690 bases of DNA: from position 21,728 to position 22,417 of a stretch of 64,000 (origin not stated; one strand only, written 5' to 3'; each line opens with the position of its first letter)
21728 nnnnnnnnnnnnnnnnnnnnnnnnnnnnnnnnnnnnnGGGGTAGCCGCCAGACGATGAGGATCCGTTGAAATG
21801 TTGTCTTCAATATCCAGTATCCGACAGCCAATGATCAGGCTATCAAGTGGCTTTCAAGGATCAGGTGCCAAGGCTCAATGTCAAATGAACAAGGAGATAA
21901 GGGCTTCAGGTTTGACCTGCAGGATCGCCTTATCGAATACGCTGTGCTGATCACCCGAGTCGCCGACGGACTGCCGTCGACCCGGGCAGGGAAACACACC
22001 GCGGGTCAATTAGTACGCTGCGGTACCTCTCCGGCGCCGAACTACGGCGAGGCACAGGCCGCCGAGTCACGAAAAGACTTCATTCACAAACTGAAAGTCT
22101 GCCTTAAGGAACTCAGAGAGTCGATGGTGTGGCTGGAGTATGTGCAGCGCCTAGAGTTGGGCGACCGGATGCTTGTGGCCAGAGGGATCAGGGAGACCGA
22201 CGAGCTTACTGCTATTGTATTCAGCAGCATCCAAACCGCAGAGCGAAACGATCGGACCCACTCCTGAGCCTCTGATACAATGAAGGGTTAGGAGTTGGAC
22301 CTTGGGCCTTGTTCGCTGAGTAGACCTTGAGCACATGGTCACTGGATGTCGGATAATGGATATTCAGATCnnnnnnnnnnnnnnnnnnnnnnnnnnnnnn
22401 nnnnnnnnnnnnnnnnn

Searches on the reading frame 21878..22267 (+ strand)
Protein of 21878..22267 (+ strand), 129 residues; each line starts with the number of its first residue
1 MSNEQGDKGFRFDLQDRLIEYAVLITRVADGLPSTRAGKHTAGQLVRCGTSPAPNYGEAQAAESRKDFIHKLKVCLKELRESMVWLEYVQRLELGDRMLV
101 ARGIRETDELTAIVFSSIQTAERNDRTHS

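Call 15: search_protein_families(library=pfam, proteins=[window:21878-22267:+])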
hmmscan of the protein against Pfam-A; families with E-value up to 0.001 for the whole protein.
window:21878-22267:+ (129 aa): 1 family
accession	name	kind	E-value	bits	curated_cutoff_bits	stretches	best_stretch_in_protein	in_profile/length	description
PF05635.17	23S_rRNA_IVP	-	9e-10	39.2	33.8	1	19-113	10-103/106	23S rRNA-intervening sequence protein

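Call 68: find_homologous_proteins(query=window:21878-22267:+, max_evalue=1e-10)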
Query window:21878-22267:+ (129 aa): 7955 proteins with E <= 1e-10 among 8000 candidates; the best 120 are listed.
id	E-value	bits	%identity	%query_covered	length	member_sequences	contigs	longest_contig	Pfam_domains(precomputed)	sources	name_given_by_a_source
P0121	1.3e-78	279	100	100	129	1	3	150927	PF05635.18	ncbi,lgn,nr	ncbi:MAG: four helix bundle protein [Gemmatimonadetes bacterium]|nr:four helix bundle protein [Gemma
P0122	2.9e-68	245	88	100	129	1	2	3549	PF05635.18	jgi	jgi:four helix bundle protein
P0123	1.9e-64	233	84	100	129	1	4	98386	PF05635.18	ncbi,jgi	jgi:four helix bundle protein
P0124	4.9e-64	232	83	100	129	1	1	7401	PF05635.18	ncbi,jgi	jgi:four helix bundle protein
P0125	5.0e-64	232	83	100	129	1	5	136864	PF05635.18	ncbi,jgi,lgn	jgi:four helix bundle protein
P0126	1.8e-63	230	82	100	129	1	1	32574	PF05635.18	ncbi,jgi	jgi:four helix bundle protein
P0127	3.5e-63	229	82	100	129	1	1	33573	PF05635.18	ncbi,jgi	jgi:four helix bundle protein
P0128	5.4e-62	225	79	100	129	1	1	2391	PF05635.18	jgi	jgi:four helix bundle protein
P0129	5.7e-62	225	81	100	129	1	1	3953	PF05635.18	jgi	jgi:four helix bundle protein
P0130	5.3e-60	219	78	100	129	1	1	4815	PF05635.18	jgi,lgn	jgi:four helix bundle protein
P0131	1.5e-46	175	65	90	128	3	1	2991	PF05635.18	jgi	jgi:four helix bundle protein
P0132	3.1e-44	168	65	91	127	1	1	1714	PF05635.18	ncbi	-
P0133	1.3e-43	166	64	90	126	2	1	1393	PF05635.18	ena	-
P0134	4.8e-43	164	61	100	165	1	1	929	PF05635.18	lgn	-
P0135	5.7e-43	164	64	91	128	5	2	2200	PF05635.18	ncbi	-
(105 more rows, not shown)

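Call 69: find_encoding_contigs(protein=P0123, flank=10000, max_places=3)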
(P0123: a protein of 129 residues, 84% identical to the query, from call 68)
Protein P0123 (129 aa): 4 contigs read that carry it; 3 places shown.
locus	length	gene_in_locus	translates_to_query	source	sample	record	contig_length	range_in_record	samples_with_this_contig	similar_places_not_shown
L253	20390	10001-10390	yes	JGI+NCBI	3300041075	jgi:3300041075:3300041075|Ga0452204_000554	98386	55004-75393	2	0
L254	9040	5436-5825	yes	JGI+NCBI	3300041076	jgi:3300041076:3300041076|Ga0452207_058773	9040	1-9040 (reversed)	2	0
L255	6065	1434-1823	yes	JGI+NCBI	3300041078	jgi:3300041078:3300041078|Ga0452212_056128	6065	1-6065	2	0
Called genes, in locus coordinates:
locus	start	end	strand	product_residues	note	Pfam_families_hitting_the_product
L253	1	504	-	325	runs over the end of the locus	PF00850:Hist_deacetyl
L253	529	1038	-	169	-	-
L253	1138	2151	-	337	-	-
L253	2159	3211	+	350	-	-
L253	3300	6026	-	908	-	PF13620:CarboxypepD_reg, PF13715:CarbopepD_reg_2, PF17210:SdrD_B (weak), PF22904:NOMO1-like_2nd, PF07715:Plug, PF00593:TonB_dep_Rec_b-barrel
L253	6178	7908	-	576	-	PF02776:TPP_enzyme_N, PF00205:TPP_enzyme_M, PF02775:TPP_enzyme_C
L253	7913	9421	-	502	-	PF01266:DAO (faint), PF00732:GMC_oxred_N, PF05199:GMC_oxred_C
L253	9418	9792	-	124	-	-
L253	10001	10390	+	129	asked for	PF05635:23S_rRNA_IVP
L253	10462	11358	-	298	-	PF14378:PAP2_3, PF01569:PAP2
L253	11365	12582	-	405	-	PF04055:Radical_SAM, PF13353:Fer4_12 (weak)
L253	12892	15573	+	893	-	PF19313:DUF5916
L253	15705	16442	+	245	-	PF00106:adh_short, PF01370:Epimerase (weak), PF08659:KR (weak), PF13561:adh_short_C2, PF23441:SDR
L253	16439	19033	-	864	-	PF00246:Peptidase_M14, PF09825:BPL_N (faint)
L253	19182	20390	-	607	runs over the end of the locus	PF17899:Peptidase_M61_N, PF01433:Peptidase_M1 (faint), PF05299:Peptidase_M61, PF13180:PDZ_2, PF17820:PDZ_6 (weak)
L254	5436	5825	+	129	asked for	PF05635:23S_rRNA_IVP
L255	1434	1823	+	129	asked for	PF05635:23S_rRNA_IVP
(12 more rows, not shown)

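Call 70: find_encoding_contigs(protein=P0125, flank=10000, max_places=3)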
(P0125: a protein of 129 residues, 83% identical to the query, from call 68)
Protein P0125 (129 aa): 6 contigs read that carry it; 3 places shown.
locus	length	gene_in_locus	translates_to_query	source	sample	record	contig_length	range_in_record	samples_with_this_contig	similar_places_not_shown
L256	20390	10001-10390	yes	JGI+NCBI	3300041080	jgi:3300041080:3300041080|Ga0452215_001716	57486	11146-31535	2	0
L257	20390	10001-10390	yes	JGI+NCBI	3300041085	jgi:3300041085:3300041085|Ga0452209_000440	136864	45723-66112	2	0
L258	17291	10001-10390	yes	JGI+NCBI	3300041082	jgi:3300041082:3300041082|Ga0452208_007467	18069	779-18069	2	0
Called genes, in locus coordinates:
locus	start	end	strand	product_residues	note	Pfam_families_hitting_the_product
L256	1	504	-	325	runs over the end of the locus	PF00850:Hist_deacetyl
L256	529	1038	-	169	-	-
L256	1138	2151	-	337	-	-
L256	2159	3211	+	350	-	-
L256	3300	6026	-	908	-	PF13620:CarboxypepD_reg, PF13715:CarbopepD_reg_2, PF17210:SdrD_B (weak), PF22904:NOMO1-like_2nd, PF07715:Plug, PF00593:TonB_dep_Rec_b-barrel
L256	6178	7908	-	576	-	PF02776:TPP_enzyme_N, PF00205:TPP_enzyme_M, PF02775:TPP_enzyme_C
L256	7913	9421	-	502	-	PF01266:DAO (faint), PF00732:GMC_oxred_N, PF05199:GMC_oxred_C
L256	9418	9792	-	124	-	-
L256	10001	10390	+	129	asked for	PF05635:23S_rRNA_IVP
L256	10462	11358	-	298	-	PF14378:PAP2_3, PF01569:PAP2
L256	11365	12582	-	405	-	PF04055:Radical_SAM, PF13353:Fer4_12 (weak)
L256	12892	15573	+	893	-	PF19313:DUF5916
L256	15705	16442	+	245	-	PF00106:adh_short, PF01370:Epimerase (weak), PF08659:KR (weak), PF13561:adh_short_C2, PF23441:SDR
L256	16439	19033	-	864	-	PF00246:Peptidase_M14, PF09825:BPL_N (faint)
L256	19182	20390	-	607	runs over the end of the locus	PF17899:Peptidase_M61_N, PF01433:Peptidase_M1 (faint), PF05299:Peptidase_M61, PF13180:PDZ_2, PF17820:PDZ_6 (weak)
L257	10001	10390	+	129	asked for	PF05635:23S_rRNA_IVP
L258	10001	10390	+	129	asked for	PF05635:23S_rRNA_IVP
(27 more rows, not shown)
